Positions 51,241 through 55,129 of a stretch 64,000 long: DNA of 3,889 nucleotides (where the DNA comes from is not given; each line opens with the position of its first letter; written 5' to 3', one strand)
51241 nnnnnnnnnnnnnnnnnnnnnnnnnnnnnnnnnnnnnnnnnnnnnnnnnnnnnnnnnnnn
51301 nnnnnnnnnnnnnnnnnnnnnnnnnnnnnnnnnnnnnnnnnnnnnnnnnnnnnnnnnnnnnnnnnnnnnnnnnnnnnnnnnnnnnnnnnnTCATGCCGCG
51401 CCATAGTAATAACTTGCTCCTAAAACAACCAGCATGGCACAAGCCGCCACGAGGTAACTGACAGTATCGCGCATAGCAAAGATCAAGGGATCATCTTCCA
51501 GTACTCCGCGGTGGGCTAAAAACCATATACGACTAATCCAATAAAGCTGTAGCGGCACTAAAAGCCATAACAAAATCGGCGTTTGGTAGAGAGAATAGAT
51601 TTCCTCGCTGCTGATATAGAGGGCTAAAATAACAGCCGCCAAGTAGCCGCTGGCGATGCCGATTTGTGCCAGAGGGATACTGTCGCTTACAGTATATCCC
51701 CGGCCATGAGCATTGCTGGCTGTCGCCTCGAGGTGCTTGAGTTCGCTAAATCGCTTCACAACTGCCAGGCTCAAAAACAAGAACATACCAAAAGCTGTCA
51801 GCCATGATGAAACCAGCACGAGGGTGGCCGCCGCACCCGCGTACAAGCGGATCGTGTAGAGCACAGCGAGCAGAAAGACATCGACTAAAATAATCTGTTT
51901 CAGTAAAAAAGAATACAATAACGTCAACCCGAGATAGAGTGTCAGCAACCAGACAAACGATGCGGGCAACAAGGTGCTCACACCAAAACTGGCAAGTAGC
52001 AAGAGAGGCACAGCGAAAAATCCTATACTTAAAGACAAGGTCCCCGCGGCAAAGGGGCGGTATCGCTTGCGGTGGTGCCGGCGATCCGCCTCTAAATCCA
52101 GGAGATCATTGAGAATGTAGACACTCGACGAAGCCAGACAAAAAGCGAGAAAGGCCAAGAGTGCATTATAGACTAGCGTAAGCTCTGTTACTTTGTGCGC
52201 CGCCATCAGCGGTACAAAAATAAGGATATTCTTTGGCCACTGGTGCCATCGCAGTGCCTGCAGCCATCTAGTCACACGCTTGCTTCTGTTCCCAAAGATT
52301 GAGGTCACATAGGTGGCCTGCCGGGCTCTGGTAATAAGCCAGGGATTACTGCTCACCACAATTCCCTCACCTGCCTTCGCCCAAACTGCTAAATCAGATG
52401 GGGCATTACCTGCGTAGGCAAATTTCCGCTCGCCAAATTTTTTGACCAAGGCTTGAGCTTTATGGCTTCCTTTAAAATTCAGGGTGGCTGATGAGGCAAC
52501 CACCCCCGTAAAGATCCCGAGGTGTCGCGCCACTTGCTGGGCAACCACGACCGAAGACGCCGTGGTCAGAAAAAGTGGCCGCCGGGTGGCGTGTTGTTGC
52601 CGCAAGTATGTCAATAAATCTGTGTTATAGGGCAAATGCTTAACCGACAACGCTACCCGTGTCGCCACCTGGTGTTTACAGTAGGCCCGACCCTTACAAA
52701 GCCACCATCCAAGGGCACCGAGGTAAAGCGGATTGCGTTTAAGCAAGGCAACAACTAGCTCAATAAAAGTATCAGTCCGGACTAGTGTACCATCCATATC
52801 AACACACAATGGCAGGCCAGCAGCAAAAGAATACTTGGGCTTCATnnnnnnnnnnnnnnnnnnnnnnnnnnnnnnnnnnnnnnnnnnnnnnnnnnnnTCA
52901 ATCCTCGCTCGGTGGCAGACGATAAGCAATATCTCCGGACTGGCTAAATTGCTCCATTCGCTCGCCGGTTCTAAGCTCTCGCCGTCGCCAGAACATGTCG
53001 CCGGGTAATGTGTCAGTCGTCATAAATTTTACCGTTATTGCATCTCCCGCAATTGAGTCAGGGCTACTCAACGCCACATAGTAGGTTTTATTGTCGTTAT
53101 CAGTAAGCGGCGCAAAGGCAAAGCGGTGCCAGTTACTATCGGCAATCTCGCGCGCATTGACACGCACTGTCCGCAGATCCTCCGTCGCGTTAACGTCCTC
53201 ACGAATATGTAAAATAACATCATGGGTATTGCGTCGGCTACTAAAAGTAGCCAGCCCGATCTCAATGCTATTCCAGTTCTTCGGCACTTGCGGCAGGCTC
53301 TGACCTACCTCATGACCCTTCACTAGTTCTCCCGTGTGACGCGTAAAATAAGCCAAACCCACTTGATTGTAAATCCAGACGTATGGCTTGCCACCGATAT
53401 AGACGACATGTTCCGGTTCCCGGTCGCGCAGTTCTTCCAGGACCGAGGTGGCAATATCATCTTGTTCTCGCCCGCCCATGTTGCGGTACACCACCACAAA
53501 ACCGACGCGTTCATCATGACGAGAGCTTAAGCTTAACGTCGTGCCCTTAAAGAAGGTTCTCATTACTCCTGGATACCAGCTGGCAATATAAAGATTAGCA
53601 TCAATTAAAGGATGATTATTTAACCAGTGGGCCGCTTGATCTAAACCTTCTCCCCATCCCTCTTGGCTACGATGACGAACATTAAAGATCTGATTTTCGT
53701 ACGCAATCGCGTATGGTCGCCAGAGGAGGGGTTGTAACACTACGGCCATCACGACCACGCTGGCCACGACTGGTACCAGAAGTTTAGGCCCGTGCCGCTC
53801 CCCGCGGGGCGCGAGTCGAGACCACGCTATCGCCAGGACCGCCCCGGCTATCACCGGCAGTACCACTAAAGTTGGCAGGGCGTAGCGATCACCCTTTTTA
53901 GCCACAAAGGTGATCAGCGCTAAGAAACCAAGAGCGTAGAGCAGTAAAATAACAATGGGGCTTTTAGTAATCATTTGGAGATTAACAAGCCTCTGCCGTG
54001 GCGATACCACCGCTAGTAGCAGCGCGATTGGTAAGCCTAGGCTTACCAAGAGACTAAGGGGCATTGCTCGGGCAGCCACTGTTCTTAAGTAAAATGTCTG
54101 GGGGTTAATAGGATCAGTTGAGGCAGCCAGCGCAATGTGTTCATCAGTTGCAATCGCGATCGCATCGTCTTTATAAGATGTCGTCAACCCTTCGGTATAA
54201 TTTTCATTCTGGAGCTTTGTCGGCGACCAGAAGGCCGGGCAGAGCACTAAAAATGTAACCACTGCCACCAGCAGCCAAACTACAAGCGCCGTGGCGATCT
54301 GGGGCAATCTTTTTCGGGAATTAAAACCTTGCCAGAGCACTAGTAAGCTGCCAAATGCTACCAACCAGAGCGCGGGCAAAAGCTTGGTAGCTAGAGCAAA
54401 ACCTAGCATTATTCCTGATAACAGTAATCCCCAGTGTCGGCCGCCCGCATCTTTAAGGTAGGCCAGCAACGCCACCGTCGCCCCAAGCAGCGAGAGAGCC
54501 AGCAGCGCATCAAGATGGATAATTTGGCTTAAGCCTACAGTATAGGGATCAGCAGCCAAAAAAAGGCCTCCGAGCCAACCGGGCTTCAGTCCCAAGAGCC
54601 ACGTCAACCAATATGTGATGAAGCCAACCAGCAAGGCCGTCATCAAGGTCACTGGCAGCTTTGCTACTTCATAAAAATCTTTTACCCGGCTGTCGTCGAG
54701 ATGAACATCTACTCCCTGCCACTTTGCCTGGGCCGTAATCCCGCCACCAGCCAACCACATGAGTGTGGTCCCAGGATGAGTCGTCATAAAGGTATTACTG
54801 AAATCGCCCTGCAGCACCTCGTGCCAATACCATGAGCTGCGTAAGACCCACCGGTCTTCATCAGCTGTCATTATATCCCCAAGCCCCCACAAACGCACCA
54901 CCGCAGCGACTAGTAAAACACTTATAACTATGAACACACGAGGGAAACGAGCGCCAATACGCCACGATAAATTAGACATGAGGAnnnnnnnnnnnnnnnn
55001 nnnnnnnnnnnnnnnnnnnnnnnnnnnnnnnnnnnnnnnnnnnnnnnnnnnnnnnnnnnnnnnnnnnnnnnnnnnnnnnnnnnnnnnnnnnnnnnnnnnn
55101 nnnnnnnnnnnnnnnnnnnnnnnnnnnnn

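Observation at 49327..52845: A DprE1/DprE2 pair and an Rv3806c-like UbiA transferase fused to a HAD phosphatase suggest a DPA-type lipid-linked pentofuranose donor pathway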

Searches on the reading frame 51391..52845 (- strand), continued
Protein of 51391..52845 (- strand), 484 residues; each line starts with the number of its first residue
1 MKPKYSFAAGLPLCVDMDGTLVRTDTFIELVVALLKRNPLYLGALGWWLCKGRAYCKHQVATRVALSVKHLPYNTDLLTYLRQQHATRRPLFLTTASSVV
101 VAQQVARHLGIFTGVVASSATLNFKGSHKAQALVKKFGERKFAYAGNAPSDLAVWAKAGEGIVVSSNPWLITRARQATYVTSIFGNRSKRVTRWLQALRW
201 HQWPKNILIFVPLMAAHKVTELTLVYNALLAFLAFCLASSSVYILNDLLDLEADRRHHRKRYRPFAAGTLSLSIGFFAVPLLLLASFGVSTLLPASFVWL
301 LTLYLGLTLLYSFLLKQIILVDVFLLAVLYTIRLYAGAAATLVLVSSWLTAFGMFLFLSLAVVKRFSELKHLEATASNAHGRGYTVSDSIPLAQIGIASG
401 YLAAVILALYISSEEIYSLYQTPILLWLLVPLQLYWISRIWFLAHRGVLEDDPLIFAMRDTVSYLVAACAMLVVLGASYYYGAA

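Call 92: search_protein_representatives(protein=window:51391-52845:-)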
Query: 484 residues. Proteins with E-value up to 0.001 (for the whole library): 15554; up to 1e-10: 11036; up to 1e-30: 3399. The best 150 are listed.
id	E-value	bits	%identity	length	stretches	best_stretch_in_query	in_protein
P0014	4.3e-145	500.8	54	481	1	8-469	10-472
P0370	1.2e-140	486.1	49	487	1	11-477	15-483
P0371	5.2e-135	467.6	49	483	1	8-474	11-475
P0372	7.4e-133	460.5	50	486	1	11-476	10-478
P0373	1.3e-129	449.8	45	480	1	9-477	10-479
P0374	4.6e-129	448.0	47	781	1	10-475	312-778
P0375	1.6e-128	446.2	44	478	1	12-475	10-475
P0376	3.9e-128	444.9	48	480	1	10-476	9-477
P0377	5.8e-128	444.3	45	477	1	8-473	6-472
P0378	6.6e-128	444.1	45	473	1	11-477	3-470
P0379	1.5e-127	443.0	48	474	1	13-477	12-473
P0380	1.7e-127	442.8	48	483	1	10-477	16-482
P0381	1.8e-127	442.7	47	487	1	10-479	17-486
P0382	4.2e-127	441.5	47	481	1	10-475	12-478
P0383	1.4e-125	436.4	47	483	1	10-475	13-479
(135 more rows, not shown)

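Call 93: find_encoding_contigs(protein=P0007, flank=10000, max_places=1)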
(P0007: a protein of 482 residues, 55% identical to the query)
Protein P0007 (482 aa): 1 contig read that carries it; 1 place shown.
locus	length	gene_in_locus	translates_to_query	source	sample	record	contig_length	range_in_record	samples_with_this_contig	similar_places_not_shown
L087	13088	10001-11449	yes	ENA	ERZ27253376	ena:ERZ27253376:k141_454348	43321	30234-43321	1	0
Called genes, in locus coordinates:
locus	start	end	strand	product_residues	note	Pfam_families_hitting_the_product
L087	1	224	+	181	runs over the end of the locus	PF08645:PNK3P, PF13242:Hydrolase_like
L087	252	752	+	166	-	PF01467:CTP_transf_like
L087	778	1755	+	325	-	PF01073:3Beta_HSD, PF01370:Epimerase, PF04321:RmlD_sub_bind (weak), PF16363:GDP_Man_Dehyd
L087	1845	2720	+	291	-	PF00483:NTP_transferase, PF12804:NTP_transf_3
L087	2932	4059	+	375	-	-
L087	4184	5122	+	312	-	PF00535:Glycos_transf_2, PF10111:Glyco_tranf_2_2, PF13641:Glyco_tranf_2_3 (weak)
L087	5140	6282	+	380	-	PF13439:Glyco_transf_4, PF13579:Glyco_trans_4_4, PF20706:GT4-conflict, PF00534:Glycos_transf_1, PF13692:Glyco_trans_1_4, PF13524:Glyco_trans_1_2 (weak)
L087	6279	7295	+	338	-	PF01073:3Beta_HSD, PF01370:Epimerase, PF02719:Polysacc_synt_2, PF04321:RmlD_sub_bind, PF16363:GDP_Man_Dehyd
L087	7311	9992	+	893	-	-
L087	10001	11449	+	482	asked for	PF12710:HAD (weak), PF01040:UbiA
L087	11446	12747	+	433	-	PF01565:FAD_binding_4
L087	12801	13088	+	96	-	?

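Call 94: find_encoding_contigs(protein=P0003, flank=10000, max_places=1)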
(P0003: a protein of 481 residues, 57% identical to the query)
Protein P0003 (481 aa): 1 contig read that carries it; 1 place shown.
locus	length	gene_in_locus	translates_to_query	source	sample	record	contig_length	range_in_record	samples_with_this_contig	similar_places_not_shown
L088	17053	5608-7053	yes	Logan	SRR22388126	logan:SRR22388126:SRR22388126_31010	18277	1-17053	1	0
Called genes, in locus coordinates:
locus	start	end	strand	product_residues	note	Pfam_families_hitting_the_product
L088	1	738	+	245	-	?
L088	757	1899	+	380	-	PF13439:Glyco_transf_4, PF13579:Glyco_trans_4_4, PF20706:GT4-conflict, PF00534:Glycos_transf_1, PF13692:Glyco_trans_1_4, PF13524:Glyco_trans_1_2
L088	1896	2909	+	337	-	PF01073:3Beta_HSD, PF01370:Epimerase, PF02719:Polysacc_synt_2, PF04321:RmlD_sub_bind, PF16363:GDP_Man_Dehyd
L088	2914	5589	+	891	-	-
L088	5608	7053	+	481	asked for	PF12710:HAD (weak), PF01040:UbiA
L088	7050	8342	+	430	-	PF01565:FAD_binding_4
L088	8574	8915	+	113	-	PF01371:Trp_repressor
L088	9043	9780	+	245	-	PF00106:adh_short, PF08659:KR (faint), PF13561:adh_short_C2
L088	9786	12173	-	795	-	-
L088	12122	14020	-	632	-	-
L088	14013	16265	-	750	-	-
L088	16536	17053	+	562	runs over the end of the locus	PF13522:GATase_6, PF13537:GATase_7, PF00733:Asn_synthase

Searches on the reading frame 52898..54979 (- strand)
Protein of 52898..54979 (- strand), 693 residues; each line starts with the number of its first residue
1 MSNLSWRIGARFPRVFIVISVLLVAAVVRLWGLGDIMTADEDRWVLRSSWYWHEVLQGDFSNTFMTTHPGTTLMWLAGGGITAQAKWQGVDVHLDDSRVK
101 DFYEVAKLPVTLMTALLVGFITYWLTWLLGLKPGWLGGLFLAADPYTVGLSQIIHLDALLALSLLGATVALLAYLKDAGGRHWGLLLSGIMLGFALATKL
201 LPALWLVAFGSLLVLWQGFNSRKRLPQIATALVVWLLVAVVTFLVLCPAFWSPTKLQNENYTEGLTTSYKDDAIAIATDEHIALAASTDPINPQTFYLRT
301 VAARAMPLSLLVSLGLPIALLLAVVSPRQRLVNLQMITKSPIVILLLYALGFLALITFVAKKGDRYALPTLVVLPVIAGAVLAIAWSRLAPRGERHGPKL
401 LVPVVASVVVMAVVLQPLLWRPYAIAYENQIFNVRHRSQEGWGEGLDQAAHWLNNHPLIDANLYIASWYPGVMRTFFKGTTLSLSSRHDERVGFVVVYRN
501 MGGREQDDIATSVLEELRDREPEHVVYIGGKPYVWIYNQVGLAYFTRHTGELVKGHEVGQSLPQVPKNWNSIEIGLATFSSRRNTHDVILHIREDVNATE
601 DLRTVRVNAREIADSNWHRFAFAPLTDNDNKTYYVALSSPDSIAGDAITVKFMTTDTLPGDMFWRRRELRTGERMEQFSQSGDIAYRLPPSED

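Call 3: search_protein_families(library=pfam, proteins=[window:52898-54979:-], max_evalue=0.01)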
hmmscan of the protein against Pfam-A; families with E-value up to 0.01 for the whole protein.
window:52898-54979:- (693 aa): 1 family
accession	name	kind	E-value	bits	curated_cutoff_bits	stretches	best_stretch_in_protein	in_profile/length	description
PF13231.12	PMT_2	-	0.00015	22.5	26.1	1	106-240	24-156/160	Dolichyl-phosphate-mannose-protein mannosyltransferase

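Call 4: search_protein_families(library=ncbifam, proteins=[window:52898-54979:-], max_evalue=0.01)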
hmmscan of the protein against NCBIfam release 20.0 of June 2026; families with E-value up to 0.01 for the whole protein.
window:52898-54979:- (693 aa): 0 families

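Call 36: search_solved_structures(query=window:52898-54979:-, max_evalue=1)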
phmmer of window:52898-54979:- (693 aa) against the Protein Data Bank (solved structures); distinct sequences matched with E-value up to 1: 0.

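Call 53: find_homologous_proteins(query=window:52898-54979:-, max_evalue=1e-10)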
Query window:52898-54979:- (693 aa): 242 proteins with E <= 1e-10 among 8000 candidates; the best 120 are listed.
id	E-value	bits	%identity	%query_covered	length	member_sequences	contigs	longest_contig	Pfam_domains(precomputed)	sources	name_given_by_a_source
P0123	0.0e+0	1572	100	100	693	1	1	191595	-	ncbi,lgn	ncbi:MAG: hypothetical protein WEA04_00545 [Candidatus Andersenbacteria bacterium]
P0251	7.1e-228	776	55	97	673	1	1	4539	PF02366.25,PF13231.13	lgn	-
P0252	8.4e-201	687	50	97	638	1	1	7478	PF13231.13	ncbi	-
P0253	1.5e-194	666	49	98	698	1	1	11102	-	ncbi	-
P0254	3.2e-188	645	49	97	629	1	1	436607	-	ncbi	-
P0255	2.2e-184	633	49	97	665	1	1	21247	PF02366.25,PF13231.13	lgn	-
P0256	2.1e-183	630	47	98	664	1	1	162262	PF02366.25,PF13231.13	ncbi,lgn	ncbi:MAG: glycosyltransferase family 39 protein [bacterium]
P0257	7.5e-181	621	46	99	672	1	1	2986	PF02366.25,PF13231.13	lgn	-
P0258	1.7e-180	620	48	95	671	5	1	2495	PF13231.13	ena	-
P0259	3.3e-180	619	48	98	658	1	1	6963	PF13231.13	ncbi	-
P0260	2.3e-179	616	48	97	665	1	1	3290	-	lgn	-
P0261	1.6e-178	613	49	95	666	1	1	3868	PF02366.25,PF13231.13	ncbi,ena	-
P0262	2.5e-177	609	47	97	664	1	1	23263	-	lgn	-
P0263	3.2e-177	609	48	97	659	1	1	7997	PF13231.13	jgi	jgi:hypothetical protein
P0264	2.3e-176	606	46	97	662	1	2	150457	PF13231.13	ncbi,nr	ncbi:MAG: glycosyltransferase family 39 protein [Candidatus Andersenbacteria bacterium]|nr:glycosylt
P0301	5.9e-159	549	43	99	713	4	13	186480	PF02366.25,PF13231.13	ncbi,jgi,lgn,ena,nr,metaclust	ncbi:MAG: hypothetical protein A3E37_03290 [Candidatus Andersenbacteria bacterium RIFCSPHIGHO2_12_FU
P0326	2.7e-148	513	43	96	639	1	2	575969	-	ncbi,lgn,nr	ncbi:MAG: phospholipid carrier-dependent glycosyltransferase [Candidatus Andersenbacteria bacterium]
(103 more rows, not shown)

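Call 54: find_encoding_contigs(protein=P0301, flank=10000, max_places=1)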
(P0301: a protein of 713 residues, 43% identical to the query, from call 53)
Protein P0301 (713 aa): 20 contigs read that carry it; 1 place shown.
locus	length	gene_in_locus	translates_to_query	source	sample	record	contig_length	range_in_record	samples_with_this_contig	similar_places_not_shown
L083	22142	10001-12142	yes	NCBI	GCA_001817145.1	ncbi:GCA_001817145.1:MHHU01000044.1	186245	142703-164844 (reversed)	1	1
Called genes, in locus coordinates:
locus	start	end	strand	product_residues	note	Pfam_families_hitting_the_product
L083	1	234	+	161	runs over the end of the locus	PF01467:CTP_transf_like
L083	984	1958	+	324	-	PF01073:3Beta_HSD, PF01370:Epimerase, PF02719:Polysacc_synt_2 (faint), PF04321:RmlD_sub_bind, PF07993:NAD_binding_4 (faint), PF16363:GDP_Man_Dehyd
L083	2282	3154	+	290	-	PF00483:NTP_transferase, PF12804:NTP_transf_3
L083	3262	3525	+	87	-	-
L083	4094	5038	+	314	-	PF00535:Glycos_transf_2, PF10111:Glyco_tranf_2_2 (weak)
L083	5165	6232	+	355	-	PF13439:Glyco_transf_4, PF13579:Glyco_trans_4_4, PF20706:GT4-conflict, PF00534:Glycos_transf_1, PF13692:Glyco_trans_1_4, PF22772:WsaF_C (weak), PF13524:Glyco_trans_1_2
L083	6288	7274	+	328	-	PF01370:Epimerase, PF02719:Polysacc_synt_2 (weak), PF04321:RmlD_sub_bind, PF01073:3Beta_HSD, PF16363:GDP_Man_Dehyd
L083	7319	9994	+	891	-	PF13231:PMT_2 (weak)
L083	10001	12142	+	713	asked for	PF02366:PMT, PF13231:PMT_2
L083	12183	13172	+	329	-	-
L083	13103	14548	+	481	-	PF12710:HAD (weak), PF01040:UbiA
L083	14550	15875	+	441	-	PF01565:FAD_binding_4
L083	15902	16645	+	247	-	PF00106:adh_short, PF08659:KR, PF13561:adh_short_C2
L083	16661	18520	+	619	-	PF13522:GATase_6, PF13537:GATase_7, PF00733:Asn_synthase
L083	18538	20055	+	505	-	-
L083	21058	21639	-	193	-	PF00583:Acetyltransf_1, PF13673:Acetyltransf_10 (faint), PF13508:Acetyltransf_7 (weak)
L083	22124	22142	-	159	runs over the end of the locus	PF13420:Acetyltransf_4 (weak), PF00583:Acetyltransf_1, PF13673:Acetyltransf_10, PF13508:Acetyltransf_7, PF08445:FR47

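Call 55: find_encoding_contigs(protein=P0326, flank=10000, max_places=1)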
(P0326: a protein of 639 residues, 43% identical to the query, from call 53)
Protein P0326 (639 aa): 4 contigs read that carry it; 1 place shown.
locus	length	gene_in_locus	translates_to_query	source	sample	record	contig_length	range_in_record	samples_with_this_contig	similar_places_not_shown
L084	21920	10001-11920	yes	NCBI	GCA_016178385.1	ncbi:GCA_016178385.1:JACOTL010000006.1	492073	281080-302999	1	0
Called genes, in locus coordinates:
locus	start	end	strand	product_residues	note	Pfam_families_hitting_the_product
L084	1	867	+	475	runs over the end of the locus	PF01593:Amino_oxidase, PF13450:NAD_binding_8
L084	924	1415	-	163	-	PF00293:NUDIX, PF22327:Nudt16-like (weak)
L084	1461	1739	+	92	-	-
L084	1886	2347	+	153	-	-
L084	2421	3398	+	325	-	PF01073:3Beta_HSD, PF01370:Epimerase, PF02719:Polysacc_synt_2 (weak), PF04321:RmlD_sub_bind, PF07993:NAD_binding_4 (faint), PF16363:GDP_Man_Dehyd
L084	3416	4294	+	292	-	PF00483:NTP_transferase, PF12804:NTP_transf_3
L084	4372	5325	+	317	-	PF00535:Glycos_transf_2, PF10111:Glyco_tranf_2_2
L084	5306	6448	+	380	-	PF13439:Glyco_transf_4, PF13579:Glyco_trans_4_4, PF20706:GT4-conflict, PF00534:Glycos_transf_1, PF13692:Glyco_trans_1_4, PF13524:Glyco_trans_1_2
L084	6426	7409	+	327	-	PF00106:adh_short (weak), PF01073:3Beta_HSD, PF01370:Epimerase, PF02719:Polysacc_synt_2, PF04321:RmlD_sub_bind, PF16363:GDP_Man_Dehyd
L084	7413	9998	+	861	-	-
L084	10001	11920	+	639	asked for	-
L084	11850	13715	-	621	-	-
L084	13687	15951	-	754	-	-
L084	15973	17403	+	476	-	PF13231:PMT_2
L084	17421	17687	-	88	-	-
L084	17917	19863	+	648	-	PF13231:PMT_2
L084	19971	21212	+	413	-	-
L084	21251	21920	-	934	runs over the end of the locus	PF09586:YfhO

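Call 56: find_encoding_contigs(protein=P0264, flank=10000, max_places=1)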
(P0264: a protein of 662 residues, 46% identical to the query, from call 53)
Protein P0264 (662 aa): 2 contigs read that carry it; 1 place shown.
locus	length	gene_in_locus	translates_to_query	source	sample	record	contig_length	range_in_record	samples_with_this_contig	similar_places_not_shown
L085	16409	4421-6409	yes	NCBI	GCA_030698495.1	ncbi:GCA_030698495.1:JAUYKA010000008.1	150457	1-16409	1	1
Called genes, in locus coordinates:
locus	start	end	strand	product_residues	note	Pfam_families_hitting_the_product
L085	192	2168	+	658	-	PF02366:PMT (weak)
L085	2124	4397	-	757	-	PF09586:YfhO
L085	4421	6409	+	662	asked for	PF13231:PMT_2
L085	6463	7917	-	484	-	PF01182:Glucosamine_iso, PF02585:PIG-L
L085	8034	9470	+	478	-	-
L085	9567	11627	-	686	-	-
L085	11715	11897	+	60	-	-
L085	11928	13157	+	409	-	-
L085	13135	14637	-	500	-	-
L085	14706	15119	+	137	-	-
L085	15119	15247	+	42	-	-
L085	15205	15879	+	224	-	-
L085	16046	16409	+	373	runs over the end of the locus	-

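Call 71: predict_structure(alignment_id=A2)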
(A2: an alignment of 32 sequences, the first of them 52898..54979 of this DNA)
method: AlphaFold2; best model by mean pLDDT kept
length: 693 residues; sequences in the alignment: 32
mean_pLDDT: 89.9   pTM: 0.89
mean pLDDT of the five models: 89.9, 89.3, 87.3, 87.3, 86.4
residues with pLDDT >= 90: 499; 70-90: 132; 50-70: 57; < 50: 5
segments of 3 or more residues with pLDDT < 50: 280-282
pLDDT, mean of each block of 10 residues (from residue 1): 61 93 97 92 94 94 80 97 96 90 96 98 96 96 96 94 98 85 94 96 96 90 90 97 94 65 64 64 55 87 94 91 83 81 96 88 89 96 88 63 83 91 93 87 94 96 94 95 95 95 77 90 95 96 94 97 93 94 93 96 97 96 88 97 95 95 97 96 93 62
secondary structure, 60 per line:
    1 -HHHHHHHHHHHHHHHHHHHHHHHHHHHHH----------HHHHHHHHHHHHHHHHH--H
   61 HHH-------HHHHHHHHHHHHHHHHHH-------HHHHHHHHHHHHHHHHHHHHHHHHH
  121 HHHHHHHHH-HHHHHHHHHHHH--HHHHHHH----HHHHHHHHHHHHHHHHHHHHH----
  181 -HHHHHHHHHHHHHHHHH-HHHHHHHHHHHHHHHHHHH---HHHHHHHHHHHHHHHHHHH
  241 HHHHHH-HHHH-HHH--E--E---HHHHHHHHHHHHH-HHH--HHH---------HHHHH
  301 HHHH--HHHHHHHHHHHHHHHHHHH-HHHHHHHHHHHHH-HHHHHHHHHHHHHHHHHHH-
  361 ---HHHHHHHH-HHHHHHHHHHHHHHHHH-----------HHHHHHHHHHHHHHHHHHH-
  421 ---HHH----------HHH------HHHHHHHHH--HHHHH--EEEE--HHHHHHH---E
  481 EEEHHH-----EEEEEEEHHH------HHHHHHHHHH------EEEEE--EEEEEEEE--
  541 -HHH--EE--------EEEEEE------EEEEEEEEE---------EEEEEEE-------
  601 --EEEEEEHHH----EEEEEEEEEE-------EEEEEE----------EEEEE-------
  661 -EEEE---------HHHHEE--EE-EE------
elements in order (helices of 4 or more, strands of 3 or more residues): H2-30 H41-57 H60-63 H71-88 H96-129 H131-142 H145-151 H156-176 H182-198 H200-218 H222-246 H248-251 H265-277 H296-304 H307-325 H327-339 H341-359 H364-371 H373-389 H401-419 H446-454 H457-461 E464-467 H470-476 E480-483 E492-498 H508-517 E524-528 E531-538 E557-562 E569-577 E587-593 E603-608 E616-625 E633-638 E649-653 E662-665 H675-678
